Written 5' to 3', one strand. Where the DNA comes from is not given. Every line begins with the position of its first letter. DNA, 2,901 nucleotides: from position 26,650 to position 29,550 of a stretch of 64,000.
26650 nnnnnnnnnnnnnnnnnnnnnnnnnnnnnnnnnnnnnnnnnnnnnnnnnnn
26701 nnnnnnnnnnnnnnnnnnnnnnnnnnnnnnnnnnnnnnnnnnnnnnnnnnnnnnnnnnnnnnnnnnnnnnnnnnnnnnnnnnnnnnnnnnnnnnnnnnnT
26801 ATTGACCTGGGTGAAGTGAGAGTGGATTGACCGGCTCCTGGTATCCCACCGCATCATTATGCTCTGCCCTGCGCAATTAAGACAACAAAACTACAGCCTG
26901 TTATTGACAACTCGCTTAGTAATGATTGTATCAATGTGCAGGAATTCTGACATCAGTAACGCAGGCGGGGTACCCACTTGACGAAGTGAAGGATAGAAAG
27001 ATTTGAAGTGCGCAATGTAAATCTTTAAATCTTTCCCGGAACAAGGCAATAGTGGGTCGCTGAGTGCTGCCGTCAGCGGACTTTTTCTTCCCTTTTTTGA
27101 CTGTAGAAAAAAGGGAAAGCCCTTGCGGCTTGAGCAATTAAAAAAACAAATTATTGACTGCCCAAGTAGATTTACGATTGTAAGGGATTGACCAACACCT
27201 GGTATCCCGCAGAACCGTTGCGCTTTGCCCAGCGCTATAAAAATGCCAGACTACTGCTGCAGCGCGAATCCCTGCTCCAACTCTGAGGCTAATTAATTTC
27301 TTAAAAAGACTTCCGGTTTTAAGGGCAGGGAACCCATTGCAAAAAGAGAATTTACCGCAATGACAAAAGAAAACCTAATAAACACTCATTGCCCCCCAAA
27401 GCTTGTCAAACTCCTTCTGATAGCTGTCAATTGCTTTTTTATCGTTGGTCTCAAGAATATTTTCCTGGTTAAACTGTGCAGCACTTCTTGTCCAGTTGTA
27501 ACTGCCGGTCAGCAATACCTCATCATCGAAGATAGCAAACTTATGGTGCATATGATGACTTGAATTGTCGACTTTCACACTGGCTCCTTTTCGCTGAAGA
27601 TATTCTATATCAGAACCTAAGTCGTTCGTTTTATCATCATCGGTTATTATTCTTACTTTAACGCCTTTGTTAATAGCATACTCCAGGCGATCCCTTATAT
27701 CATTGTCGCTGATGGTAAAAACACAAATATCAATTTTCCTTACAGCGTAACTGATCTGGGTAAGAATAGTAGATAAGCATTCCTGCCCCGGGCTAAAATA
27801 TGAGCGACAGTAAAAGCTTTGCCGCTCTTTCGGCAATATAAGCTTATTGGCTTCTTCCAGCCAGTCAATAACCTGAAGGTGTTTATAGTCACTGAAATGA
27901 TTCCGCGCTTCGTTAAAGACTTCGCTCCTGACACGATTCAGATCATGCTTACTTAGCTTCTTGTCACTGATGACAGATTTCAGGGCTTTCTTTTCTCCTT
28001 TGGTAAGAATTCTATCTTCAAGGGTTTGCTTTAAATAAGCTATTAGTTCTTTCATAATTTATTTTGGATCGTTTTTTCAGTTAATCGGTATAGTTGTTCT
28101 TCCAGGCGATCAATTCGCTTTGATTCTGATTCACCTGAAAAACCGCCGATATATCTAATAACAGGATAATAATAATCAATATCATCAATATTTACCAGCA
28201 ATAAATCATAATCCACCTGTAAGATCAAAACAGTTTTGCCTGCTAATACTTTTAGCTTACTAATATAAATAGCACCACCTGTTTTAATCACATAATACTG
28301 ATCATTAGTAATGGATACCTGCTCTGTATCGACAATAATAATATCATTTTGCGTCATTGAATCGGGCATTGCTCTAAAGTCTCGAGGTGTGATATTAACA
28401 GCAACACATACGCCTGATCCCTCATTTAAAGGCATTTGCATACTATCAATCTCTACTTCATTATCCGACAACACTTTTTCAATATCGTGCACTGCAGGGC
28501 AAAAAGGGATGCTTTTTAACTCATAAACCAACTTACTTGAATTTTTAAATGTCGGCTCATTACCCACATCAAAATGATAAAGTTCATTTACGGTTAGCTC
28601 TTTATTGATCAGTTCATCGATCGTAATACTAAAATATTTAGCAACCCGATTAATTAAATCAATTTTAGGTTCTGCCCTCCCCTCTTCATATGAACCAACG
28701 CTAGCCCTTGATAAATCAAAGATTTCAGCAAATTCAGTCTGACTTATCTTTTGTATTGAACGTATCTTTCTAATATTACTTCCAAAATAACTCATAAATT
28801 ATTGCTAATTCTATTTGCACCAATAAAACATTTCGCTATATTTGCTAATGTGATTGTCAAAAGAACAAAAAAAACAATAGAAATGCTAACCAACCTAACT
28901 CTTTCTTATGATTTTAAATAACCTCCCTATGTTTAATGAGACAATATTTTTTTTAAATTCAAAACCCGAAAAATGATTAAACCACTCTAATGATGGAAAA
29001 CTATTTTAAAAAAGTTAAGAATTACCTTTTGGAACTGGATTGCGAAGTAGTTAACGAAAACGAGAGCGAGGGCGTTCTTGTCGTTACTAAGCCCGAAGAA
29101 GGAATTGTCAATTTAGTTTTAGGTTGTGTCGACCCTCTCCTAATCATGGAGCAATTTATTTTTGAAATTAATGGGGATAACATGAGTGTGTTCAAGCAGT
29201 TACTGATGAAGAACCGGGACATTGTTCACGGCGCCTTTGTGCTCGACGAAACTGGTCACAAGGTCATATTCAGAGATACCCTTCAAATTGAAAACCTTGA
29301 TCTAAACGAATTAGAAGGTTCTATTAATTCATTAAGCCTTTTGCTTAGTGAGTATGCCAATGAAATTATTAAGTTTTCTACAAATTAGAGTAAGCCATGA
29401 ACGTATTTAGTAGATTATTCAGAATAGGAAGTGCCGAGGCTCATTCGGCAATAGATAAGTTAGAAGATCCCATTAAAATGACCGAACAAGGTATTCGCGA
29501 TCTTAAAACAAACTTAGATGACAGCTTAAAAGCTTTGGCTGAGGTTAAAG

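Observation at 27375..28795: Two-gene cassette of an XRE/S24-like regulator overlapping a single-HKD PLD-family nuclease, wedged between the vWA gene and the PspA cluster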

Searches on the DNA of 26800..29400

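Call 78: search_rna_families(source=window, start=26800, end=29400, threshold=evalue, max_evalue=1)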
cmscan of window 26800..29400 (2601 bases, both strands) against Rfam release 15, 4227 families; matches with E-value up to 1: 0.
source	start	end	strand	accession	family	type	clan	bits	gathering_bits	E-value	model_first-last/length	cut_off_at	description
